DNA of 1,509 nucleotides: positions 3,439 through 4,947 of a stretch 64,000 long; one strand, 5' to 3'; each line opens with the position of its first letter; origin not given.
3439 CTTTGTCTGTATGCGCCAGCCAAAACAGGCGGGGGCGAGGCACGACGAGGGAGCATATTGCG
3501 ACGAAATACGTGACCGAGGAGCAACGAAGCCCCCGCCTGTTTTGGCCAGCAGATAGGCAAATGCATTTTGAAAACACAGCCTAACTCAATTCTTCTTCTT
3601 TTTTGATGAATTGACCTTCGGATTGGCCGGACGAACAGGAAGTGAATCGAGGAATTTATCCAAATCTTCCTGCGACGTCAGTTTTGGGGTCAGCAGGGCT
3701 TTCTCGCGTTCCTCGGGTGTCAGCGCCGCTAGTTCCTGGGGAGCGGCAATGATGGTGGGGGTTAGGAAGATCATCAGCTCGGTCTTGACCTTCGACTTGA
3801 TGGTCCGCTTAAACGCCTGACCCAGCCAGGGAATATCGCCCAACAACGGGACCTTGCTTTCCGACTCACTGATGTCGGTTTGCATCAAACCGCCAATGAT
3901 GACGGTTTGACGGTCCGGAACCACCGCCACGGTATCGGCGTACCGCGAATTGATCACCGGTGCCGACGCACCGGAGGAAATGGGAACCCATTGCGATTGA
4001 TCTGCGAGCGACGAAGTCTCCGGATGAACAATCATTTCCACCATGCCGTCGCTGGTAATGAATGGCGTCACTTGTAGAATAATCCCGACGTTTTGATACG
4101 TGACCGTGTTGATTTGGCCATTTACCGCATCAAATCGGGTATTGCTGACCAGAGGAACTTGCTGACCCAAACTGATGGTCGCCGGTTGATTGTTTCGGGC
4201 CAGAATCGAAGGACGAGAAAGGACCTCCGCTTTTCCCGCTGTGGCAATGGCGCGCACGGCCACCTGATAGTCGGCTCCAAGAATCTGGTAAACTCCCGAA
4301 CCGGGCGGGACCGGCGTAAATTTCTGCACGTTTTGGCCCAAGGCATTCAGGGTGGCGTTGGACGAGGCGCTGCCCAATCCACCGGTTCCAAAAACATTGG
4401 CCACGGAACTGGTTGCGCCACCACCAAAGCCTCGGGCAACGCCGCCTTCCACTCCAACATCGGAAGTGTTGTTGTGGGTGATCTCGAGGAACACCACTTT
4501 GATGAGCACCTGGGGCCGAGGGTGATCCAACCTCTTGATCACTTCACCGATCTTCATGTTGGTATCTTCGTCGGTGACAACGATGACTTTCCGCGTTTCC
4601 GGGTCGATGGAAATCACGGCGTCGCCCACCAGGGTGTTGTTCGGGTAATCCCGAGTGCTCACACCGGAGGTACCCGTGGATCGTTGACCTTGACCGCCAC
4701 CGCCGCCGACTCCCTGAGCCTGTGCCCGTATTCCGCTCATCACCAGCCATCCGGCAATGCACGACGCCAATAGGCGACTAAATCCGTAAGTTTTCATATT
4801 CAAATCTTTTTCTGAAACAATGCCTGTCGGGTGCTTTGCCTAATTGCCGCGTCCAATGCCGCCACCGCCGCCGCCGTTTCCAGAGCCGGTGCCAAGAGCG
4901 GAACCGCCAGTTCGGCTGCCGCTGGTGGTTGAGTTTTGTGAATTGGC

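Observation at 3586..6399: Locus-1 secretin is cut inside one structural domain by a single in-frame TAG, and the downstream piece carries its own signal peptide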

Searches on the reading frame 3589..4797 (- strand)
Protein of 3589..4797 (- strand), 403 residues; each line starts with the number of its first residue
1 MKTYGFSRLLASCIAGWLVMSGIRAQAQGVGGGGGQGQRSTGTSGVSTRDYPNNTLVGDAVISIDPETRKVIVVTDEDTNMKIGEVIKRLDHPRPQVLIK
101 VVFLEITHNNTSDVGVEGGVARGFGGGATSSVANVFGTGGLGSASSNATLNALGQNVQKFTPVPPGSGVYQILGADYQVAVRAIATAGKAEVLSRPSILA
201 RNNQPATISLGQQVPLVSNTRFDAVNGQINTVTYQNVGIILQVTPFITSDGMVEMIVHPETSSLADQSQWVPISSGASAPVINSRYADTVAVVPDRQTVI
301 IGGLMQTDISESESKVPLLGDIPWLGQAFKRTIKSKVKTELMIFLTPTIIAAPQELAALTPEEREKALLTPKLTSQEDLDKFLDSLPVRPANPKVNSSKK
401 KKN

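Call 5: search_protein_families(library=pfam, proteins=[window:3589-4797:-], max_evalue=0.01)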
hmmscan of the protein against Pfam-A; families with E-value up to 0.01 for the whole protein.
window:3589-4797:- (403 aa): 1 family
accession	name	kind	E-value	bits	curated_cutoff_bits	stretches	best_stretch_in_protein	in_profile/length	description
PF00263.26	Secretin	-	1.3e-48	165.2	27.5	1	184-350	2-168/169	Bacterial type II and III secretion system protein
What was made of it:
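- On Secretin superfamily (GspD-type, T2SS): ORF B scores 165 bits against profile positions 2-168 of 169 (call 5).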

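Call 7: find_homologous_proteins(query=window:3589-4797:-, max_evalue=1e-20)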
Query window:3589-4797:- (403 aa): 3800 proteins with E <= 1e-20 among 8000 candidates; the best 120 are listed.
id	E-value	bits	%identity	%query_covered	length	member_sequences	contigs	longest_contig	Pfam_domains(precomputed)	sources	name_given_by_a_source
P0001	4.0e-245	831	94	98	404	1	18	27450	PF00263.27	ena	-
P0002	2.0e-243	825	100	95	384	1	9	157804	PF00263.27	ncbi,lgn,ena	-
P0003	2.3e-242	822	93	100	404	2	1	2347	PF00263.27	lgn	-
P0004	4.6e-212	722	84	97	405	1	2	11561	PF00263.27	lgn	-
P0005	1.0e-209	714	88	89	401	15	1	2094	PF00263.27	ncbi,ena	-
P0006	2.9e-191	653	100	76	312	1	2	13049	PF00263.27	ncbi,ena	-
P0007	1.3e-171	589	73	88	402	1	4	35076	PF00263.27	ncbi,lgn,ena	-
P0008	6.3e-171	587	70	97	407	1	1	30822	PF00263.27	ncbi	-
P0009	1.1e-170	586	74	88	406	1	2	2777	PF00263.27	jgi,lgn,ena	jgi:general secretion pathway protein D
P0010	2.6e-168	578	71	89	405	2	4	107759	PF00263.27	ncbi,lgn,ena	-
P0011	1.0e-167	576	71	92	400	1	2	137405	PF00263.27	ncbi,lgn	-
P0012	1.1e-167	576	74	85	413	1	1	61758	PF00263.27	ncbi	-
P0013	2.4e-166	571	72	86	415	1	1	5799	PF00263.27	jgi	-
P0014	3.9e-166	571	68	98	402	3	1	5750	PF00263.27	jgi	jgi:general secretion pathway protein D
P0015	8.3e-165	566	74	87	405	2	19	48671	PF00263.27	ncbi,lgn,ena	-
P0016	2.7e-164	565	67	98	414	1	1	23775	PF00263.27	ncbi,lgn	-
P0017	6.0e-164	564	67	98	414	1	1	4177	PF00263.27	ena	-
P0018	8.5e-164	563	71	85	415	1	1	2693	PF00263.27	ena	-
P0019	1.1e-163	563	67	98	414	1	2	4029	PF00263.27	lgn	-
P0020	1.2e-163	563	67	98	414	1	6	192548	PF00263.27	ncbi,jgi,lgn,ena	jgi:general secretion pathway protein D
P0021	1.2e-163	563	71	85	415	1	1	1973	PF00263.27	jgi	jgi:general secretion pathway protein D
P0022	1.4e-163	562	71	87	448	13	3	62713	PF00263.27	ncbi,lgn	-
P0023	1.8e-163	562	72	88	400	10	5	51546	PF00263.27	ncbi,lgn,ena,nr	ncbi:MAG: hypothetical protein EXS23_00500 [Pedosphaera sp.]|nr:hypothetical protein [Pedosphaera sp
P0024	3.3e-163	561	71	85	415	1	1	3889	PF00263.27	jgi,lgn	jgi:general secretion pathway protein D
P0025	3.4e-163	561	69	92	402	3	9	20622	PF00263.27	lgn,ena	-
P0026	4.5e-163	561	71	85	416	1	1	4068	PF00263.27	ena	-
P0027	7.6e-163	560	71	85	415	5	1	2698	PF00263.27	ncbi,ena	-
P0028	8.9e-163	560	71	85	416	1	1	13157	PF00263.27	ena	-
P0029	1.3e-162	559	71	85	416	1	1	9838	PF00263.27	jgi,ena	jgi:general secretion pathway protein D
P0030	2.4e-162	558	70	85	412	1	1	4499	PF00263.27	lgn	-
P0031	2.8e-162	558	69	92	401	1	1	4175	PF00263.27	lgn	-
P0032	6.0e-162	557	67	98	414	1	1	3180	PF00263.27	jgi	jgi:type II secretion system protein D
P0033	6.0e-162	557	67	98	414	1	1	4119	PF00263.27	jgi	jgi:type II secretion system protein D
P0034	1.0e-161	556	67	98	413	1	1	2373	PF00263.27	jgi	jgi:general secretion pathway protein D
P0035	1.2e-161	556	71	85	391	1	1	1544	PF00263.27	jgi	jgi:general secretion pathway protein D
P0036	1.3e-161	556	71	85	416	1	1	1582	PF00263.27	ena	-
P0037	1.5e-161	556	70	85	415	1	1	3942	PF00263.27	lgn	-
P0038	1.9e-161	555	67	100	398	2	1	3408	PF00263.27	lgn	-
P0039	2.2e-161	555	71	85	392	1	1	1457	PF00263.27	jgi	jgi:general secretion pathway protein D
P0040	2.6e-161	555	67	97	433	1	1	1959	PF00263.27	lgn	-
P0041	6.1e-161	554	67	98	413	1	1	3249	PF00263.27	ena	-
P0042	9.3e-161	553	71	87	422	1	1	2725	PF00263.27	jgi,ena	jgi:general secretion pathway protein D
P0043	1.4e-160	552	71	87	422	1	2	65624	PF00263.27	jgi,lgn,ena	jgi:general secretion pathway protein D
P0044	1.6e-160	552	71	87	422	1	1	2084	PF00263.27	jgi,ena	-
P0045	4.7e-160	551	66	98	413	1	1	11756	PF00263.27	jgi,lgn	-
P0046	1.4e-159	549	71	85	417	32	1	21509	PF00263.27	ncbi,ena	-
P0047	1.6e-159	549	72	84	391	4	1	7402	PF00263.27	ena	-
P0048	2.9e-159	548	66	98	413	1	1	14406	PF00263.27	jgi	-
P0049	3.6e-159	548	67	95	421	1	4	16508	PF00263.27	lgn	-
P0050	1.2e-158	546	64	99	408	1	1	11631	PF00263.27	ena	-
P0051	4.7e-158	544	70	86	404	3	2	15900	PF00263.27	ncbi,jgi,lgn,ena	jgi:general secretion pathway protein D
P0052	1.8e-157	542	70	86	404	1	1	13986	PF00263.27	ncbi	-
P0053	6.3e-157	540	70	85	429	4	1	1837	PF00263.27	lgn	-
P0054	7.1e-156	537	68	89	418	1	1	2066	PF00263.27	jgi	jgi:general secretion pathway protein D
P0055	3.7e-155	535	69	85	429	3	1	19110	PF00263.27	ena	-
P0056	7.2e-155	534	69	90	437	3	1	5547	PF00263.27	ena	-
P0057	1.9e-153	529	69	85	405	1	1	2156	PF00263.27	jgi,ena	-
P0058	2.5e-153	529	68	85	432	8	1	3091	PF00263.27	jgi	-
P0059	4.5e-153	528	68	92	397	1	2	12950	PF00263.27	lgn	-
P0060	6.2e-153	527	67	88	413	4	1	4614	PF00263.27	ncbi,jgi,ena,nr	ncbi:MAG TPA: hypothetical protein VFA77_00415 [Candidatus Eisenbacteria bacterium]|nr:hypothetical 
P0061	8.9e-153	527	64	98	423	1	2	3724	PF00263.27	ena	-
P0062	1.9e-152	526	69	87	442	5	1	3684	PF00263.27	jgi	-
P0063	3.1e-152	525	70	85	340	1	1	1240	PF00263.27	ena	-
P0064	3.4e-152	525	66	93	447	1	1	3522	PF00263.27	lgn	-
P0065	5.4e-152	524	68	85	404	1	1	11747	PF00263.27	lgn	-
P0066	2.7e-151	522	68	86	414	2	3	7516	PF00263.27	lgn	-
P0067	5.5e-151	521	66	89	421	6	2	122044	PF00263.27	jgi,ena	jgi:general secretion pathway protein D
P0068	2.6e-150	519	67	93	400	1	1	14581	PF00263.27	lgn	-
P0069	3.5e-149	515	67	85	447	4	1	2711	PF00263.27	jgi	-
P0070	5.1e-149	514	69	84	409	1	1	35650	PF00263.27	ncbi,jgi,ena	jgi:general secretion pathway protein D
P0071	6.8e-149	514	67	90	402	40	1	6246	PF00263.27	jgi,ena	jgi:general secretion pathway protein D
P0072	7.7e-149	514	65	94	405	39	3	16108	PF00263.27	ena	-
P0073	1.5e-148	513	63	98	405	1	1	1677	PF00263.27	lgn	-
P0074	2.1e-148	512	67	88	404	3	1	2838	PF00263.27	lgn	-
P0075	2.5e-148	512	66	87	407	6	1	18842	PF00263.27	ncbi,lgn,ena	-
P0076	3.4e-148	512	67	89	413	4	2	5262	PF00263.27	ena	-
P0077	2.1e-147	509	71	82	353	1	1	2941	PF00263.27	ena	-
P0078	4.2e-147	508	63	98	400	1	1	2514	PF00263.27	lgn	-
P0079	4.6e-147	508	63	98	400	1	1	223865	PF00263.27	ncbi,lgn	-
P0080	4.8e-147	508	64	95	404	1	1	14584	PF00263.27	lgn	-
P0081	5.9e-147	508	65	92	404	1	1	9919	PF00263.27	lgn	-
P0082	1.7e-146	506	64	95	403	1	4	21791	PF00263.27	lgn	-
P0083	2.1e-146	506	64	88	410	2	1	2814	PF00263.27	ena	-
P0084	4.2e-146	505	64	88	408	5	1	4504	PF00263.27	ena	-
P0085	4.9e-146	505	63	95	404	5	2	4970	PF00263.27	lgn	-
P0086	1.1e-145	503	65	93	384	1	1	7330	PF00263.27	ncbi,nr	ncbi:MAG: hypothetical protein KIT22_05310, partial [Verrucomicrobiae bacterium]|nr:hypothetical pro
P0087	1.3e-145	503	69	86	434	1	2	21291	PF00263.27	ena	-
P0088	4.3e-145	502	69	85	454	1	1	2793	PF00263.27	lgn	-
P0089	2.1e-144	499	65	94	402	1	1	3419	PF00263.27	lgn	-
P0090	2.9e-144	499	66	89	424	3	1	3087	PF00263.27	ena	-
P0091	1.1e-143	497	63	96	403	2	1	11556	PF00263.27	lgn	-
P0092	1.3e-143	497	66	89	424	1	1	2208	PF00263.27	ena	-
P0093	1.7e-142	493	66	84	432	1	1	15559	PF00263.27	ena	-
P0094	2.0e-142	493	65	89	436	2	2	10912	PF00263.27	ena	-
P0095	3.3e-141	489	61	97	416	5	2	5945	PF00263.27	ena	-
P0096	9.6e-141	487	60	88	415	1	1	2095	PF00263.27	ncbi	-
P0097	7.7e-140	484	64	86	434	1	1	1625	PF00263.27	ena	-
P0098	3.2e-139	482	64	85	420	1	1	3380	PF00263.27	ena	-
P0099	9.9e-139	481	63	86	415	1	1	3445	PF00263.27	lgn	-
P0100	1.9e-138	480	60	87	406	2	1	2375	PF00263.27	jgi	-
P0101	2.4e-138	479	61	90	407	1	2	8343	PF00263.27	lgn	-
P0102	4.2e-138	478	60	89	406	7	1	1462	PF00263.27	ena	-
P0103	1.0e-137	477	64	86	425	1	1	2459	PF00263.27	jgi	jgi:type II secretion system protein D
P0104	1.5e-137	477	60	87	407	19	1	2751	PF00263.27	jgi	-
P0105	1.7e-137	476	58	94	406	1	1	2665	PF00263.27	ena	-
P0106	5.6e-137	475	58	98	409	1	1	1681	PF00263.27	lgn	-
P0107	1.1e-136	474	61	89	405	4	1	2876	PF03958.23,PF00263.27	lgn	-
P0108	1.7e-136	473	61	89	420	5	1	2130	PF00263.27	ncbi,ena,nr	ncbi:MAG TPA: hypothetical protein VEO53_08040 [Candidatus Binatia bacterium]|nr:hypothetical protei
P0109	1.7e-136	473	59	97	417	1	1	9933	PF00263.27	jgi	jgi:general secretion pathway protein D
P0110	2.8e-136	472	62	89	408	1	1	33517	PF00263.27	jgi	jgi:general secretion pathway protein D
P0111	3.0e-136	472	63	86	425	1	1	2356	PF00263.27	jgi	jgi:type II secretion system protein D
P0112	3.6e-136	472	64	84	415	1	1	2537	PF00263.27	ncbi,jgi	-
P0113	8.5e-136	471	62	87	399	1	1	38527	PF00263.27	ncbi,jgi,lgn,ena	jgi:general secretion pathway protein D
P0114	8.8e-136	471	57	95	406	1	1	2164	PF00263.27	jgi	-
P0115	1.0e-135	471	58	98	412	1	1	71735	PF00263.27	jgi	jgi:general secretion pathway protein D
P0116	1.9e-135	470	60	88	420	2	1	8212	PF00263.27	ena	-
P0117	2.5e-135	469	59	87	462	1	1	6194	PF00263.27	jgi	jgi:general secretion pathway protein D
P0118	2.7e-135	469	62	84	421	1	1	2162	PF00263.27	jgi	jgi:general secretion pathway protein D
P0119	7.2e-135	468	62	89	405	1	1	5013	PF00263.27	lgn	-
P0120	1.3e-134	467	61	84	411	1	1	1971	PF00263.27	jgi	jgi:type II secretion system protein D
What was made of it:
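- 3586..4797 (-): ORF B: the C-terminal secretin chain (403 aa from ATG 4797; stop TGA 3586-3588). The best 120 homologues are all 312-462 aa (mostly about 400) with PF00263 (one also has a Secretin_N hit) (call 7).
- The 120 best homologues of B are 312-462 aa (mostly about 400) and carry PF00263; one also has a Secretin_N hit (call 7).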

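Call 10: find_related_loci(query=A1, collection=genome_contigs, flank=7000)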
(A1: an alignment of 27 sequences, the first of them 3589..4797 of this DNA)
Query A1 (403 aa) in genome_contigs; peptide patterns used: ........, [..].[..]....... (x = any residue, [..] = any of these).
599 stretches matched a pattern (row limit reached: there are more); 557 encode a relative of the query (tblastn E <= 1e-3); the best 80 are kept; 80 distinct loci.
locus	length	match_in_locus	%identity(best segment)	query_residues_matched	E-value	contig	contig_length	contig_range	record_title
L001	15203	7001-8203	83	1-402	0e+0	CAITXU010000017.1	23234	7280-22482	MAG: uncultured Verrucomicrobia bacterium isolate Kiruna_bin-02725 genome assembly, contig: bin-02725:017/298, whole gen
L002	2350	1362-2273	89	44-347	0e+0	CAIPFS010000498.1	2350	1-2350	MAG: uncultured Verrucomicrobia bacterium isolate Umea1_bin-3761 genome assembly, contig: bin-3761:498/731, whole genome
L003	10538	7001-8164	70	1-389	5e-174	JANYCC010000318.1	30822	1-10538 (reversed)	MAG: Verrucomicrobia bacterium isolate 336R_metabinner_121 336R_k141_2132012, whole genome shotgun sequence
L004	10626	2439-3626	68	11-403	1e-173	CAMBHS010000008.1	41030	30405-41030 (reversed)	MAG: Akkermansia muciniphila isolate TH-11nov19-208 genome assembly, contig: TH-11nov19-C2106, whole genome shotgun sequ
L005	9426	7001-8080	71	43-402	2e-169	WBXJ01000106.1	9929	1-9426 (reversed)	MAG: Verrucomicrobia bacterium isolate Pedos-1123 Ga0133913_10063149, whole genome shotgun sequence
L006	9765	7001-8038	70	48-393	2e-165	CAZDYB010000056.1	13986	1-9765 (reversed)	MAG TPA_asm: uncultured Akkermansia sp. isolate SRP319275_co3_49 genome assembly, contig: NODE_4677_length_13986_cov_4.7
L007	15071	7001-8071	71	44-402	3e-165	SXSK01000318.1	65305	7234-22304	MAG: Verrucomicrobiales bacterium isolate F1-140-MAGs082 F1-140__c448786, whole genome shotgun sequence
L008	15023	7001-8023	70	49-389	2e-162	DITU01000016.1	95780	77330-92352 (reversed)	MAG TPA_asm: Verrucomicrobia bacterium UBA6176 UBA6176_contig_43373, whole genome shotgun sequence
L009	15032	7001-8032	74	44-389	9e-162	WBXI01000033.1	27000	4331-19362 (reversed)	MAG: Verrucomicrobia bacterium isolate Pedos-303 Ga0133913_10008389, whole genome shotgun sequence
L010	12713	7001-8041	69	47-393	1e-160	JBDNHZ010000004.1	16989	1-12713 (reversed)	MAG: Verrucomicrobiota bacterium isolate concoct.48.WLB k141_4364, whole genome shotgun sequence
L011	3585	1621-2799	67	1-393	4e-166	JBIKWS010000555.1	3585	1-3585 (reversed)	MAG: Cyanophyceae cyanobacterium isolate ME2015-09-13_3300035666_group6_bin94 Rohwer_bin2692_scaffold_54281_c1, whole ge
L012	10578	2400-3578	67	1-393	8e-160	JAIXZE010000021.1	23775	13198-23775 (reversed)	MAG: Verrucomicrobiales bacterium isolate D8_MAG_00040 pond_D8_MAG_00040_000000000197, whole genome shotgun sequence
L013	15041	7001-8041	72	50-393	3e-159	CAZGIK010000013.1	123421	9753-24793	MAG TPA_asm: uncultured Verrucomicrobiota bacterium isolate SRP319275_co3_32 genome assembly, contig: NODE_235_length_12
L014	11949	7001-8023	69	47-387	5e-159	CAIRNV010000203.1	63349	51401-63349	MAG: uncultured Verrucomicrobia bacterium isolate LaPlata-a_bin-0377 genome assembly, contig: bin-0377:203/492, whole ge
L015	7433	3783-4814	69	50-393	6e-159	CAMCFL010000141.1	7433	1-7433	MAG: Akkermansia muciniphila isolate MH-21oct19-97 genome assembly, contig: MH-21oct19-C16396, whole genome shotgun sequ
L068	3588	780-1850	56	38-394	6e-128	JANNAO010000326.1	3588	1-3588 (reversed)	MAG: Verrucomicrobiota bacterium isolate OTE_78_metabat_453 OTE_78_k141_896122, whole genome shotgun sequence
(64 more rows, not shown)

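Call 23: search_protein_representatives(protein=window:3589-4797:-)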
Query: 403 residues. Proteins with E-value up to 0.001 (for the whole library): 39860; up to 1e-10: 23759; up to 1e-30: 963. The best 150 are listed.
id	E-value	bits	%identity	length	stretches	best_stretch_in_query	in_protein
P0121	3.9e-128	444.0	59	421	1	24-394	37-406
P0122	2.4e-99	349.2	50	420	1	25-399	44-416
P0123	9.2e-96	337.5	52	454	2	135-396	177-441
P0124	4.0e-94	332.1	52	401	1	12-385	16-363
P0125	1.2e-91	323.9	51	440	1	24-386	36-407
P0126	7.8e-87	308.1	50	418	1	29-395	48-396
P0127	5.7e-85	302.0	49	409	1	23-395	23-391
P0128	1.7e-84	300.4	50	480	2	167-385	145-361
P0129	1.5e-83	297.3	47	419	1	27-394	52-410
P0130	1.2e-81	291.0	59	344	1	97-357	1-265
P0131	1.3e-81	290.9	49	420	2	167-385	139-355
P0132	4.1e-81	289.3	53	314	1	94-399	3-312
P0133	4.4e-80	285.9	59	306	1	29-285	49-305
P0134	1.3e-79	284.4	45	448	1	25-391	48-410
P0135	3.4e-79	282.9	49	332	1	64-393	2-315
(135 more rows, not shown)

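Call 53: predict_structure(alignment_id=A3)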
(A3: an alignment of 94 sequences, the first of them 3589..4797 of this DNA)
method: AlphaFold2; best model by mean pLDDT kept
length: 403 residues; sequences in the alignment: 94
mean_pLDDT: 62.8   pTM: 0.45
mean pLDDT of the five models: 62.8, 62.0, 57.7, 57.5, 54.5
residues with pLDDT >= 90: 3; 70-90: 176; 50-70: 101; < 50: 123
segments of 3 or more residues with pLDDT < 50: 24-54, 118-186, 369-374, 389-403
pLDDT, mean of each block of 10 residues (from residue 1): 64 75 45 35 40 54 76 75 75 79 80 55 39 35 35 42 38 31 47 78 85 74 67 79 88 86 77 71 80 84 72 64 62 74 86 60 55 55 59 41 39
secondary structure, 60 per line:
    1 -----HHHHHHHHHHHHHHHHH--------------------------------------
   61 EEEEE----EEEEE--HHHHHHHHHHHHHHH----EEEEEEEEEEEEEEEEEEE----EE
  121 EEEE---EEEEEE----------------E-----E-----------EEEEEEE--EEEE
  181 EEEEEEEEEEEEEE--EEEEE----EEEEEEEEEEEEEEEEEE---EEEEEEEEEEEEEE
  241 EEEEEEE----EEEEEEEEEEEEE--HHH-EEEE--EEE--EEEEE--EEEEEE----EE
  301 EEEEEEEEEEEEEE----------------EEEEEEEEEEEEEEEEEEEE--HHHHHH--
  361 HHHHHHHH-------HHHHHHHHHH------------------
elements in order: H6-22 E61-65 E70-74 H77-91 E96-114 E119-124 E128-133 E168-174 E177-194 E197-201 E206-223 E227-247 E252-264 E271-274 E277-279 E282-286 E289-294 E299-314 E331-350 H353-358 H361-368 H376-385
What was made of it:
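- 4723..4797 (-): Predicted Sec signal peptide of B (residues 1-25 or 1-27; ...GIRA|QAQG or AQA|QG). AF2 predicts a helix at residues 6-22 (call 53).
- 4624..4722 (-): Gly-rich loop of mature B plus the conserved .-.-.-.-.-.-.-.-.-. motif (residues 26-58). This is the distal part of the ancestral loop. AF2 predicts the segment as disordered when B is modelled alone (call 53).
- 4525..4623 (-): C-terminal half (β2-β3-α2) of the split N-domain: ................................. (B residues 59-91). AF2 gives strands 61-65 and 70-74 and a helix 77-91 at pLDDT about 75-80 (call 53).
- The AF2 model of B alone folds the β-β-α head at pLDDT about 75-80 without A (call 53).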

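Call 56: fold_search(model_id=the predicted structure, library=pdb)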
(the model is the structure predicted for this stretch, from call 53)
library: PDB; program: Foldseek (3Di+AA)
matches with E <= 10: 626; with E <= 0.001: 40
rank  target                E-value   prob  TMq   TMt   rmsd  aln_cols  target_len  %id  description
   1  6hcg_A                6.1e-21  1.00  0.40  0.29  22.1       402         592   23  Klebsiella pneumoniae type II secretion system outer membrane complex. PulD, PulS and PulC HR domain. (released 2019-11-27)
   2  5zdh_A                9.2e-21  1.00  0.41  0.34  13.0       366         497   24  CryoEM structure of ETEC Pilotin-Secretin AspS-GspD complex (released 2018-04-18)
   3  5wq7_A                1.3e-20  1.00  0.40  0.35  15.8       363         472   24  CryoEM structure of type II secretion system secretin GspD in E.coli K12 (released 2016-12-28)
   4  9k8v_A                2.7e-20  1.00  0.41  0.43  15.6       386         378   23  Cryo-EM structure of the Type II secretion system protein from Vibrio cholerae (released 2025-10-29)
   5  5w68_A                2.8e-20  1.00  0.40  0.46  15.0       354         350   25  Type II secretin from Enteropathogenic Escherichia coli - GspD (released 2017-11-15)
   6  6i1x_A                3.5e-20  1.00  0.40  0.34  14.3       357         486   24  Aeromonas hydrophila ExeD (released 2019-04-10)
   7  5wln_A                7.9e-20  1.00  0.39  0.39  13.4       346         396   27  Cryo-EM structure of the T2SS secretin XcpQ from Pseudomonas aeruginosa (released 2017-10-25)
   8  5wq8_A                8.7e-20  1.00  0.40  0.34  13.3       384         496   25  CryoEM structure of type II secretion system secretin GspD in Vibrio cholerae (released 2016-12-28)
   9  9wfd_A                5.7e-19  1.00  0.36  0.34  21.7       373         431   22  Cryo-EM structure of the Type II secretion system protein from Acidithiobacillus caldus (released 2025-11-19)
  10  8jvb_A                7.8e-19  1.00  0.36  0.39  20.6       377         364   22  Cryo-EM structure of the Type II secretion system protein from Acidithiobacillus caldus (released 2024-07-03)
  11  5wq9_A                1.0e-18  1.00  0.39  0.33  13.7       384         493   24  CryoEM structure of type II secretion system secretin GspD G453A mutant in Vibrio cholerae (released 2016-12-28)
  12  6pee_A                1.7e-18  1.00  0.40  0.46  15.5       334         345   18  InvG secretin domain beta-barrel from Salmonella SPI-1 injectisome NC-base (released 2019-10-23)
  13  6q14_A                1.7e-18  1.00  0.40  0.34  15.5       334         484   18  Structure of the Salmonella SPI-1 injectisome NC-base (released 2019-10-23)
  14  6q14_B                1.7e-18  1.00  0.40  0.34  15.5       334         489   18  Structure of the Salmonella SPI-1 injectisome NC-base (released 2019-10-23)
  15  6i1y_A                4.6e-18  1.00  0.40  0.34  14.5       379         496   24  Vibrio vulnificus EpsD (released 2019-04-10)
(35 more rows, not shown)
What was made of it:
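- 3586..4797 (-): The AF2 model matches T2SS GspD/PulD structures at Foldseek E about 1e-20 (calls 53, 56).
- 3748..4515 (-): Secretin pore domain of B (residues 95-350, starting at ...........). Pfam PF00263, 165 bits (call 5), and the fold search (call 56).
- On Secretin superfamily (GspD-type, T2SS): The fold search returns PulD/GspD at E about 1e-20 (call 56).
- Closest known: Canonical T2SS secretin GspD/PulD/XcpQ. Same: The AF2 model of B matches these structures at Foldseek E about 1e-20 (call 56).
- The AF2 model of B matches GspD/PulD (calls 53, 56).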

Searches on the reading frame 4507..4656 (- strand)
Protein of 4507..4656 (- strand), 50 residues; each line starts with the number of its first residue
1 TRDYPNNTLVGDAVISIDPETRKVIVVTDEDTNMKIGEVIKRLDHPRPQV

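Call 21: search_protein_families(library=pfam, proteins=[window:4507-4656:-], max_evalue=10)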
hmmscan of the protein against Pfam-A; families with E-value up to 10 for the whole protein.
seq(50 aa): 3 families
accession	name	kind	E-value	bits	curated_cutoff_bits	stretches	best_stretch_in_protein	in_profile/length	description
PF03958.22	Secretin_N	-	0.00096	19.8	28.2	1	11-49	31-69/69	Bacterial type II/III secretion system short domain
PF09580.15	Spore_YhcN_YlaJ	-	0.037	14.5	26.3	1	10-43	104-137/158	Sporulation lipoprotein YhcN/YlaJ (Spore_YhcN_YlaJ)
PF00403.32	HMA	-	0.058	14.2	24.8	1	15-44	29-57/62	Heavy-metal-associated domain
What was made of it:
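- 4525..4623 (-): It matches Secretin_N positions 31-69 of 69 (call 21).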
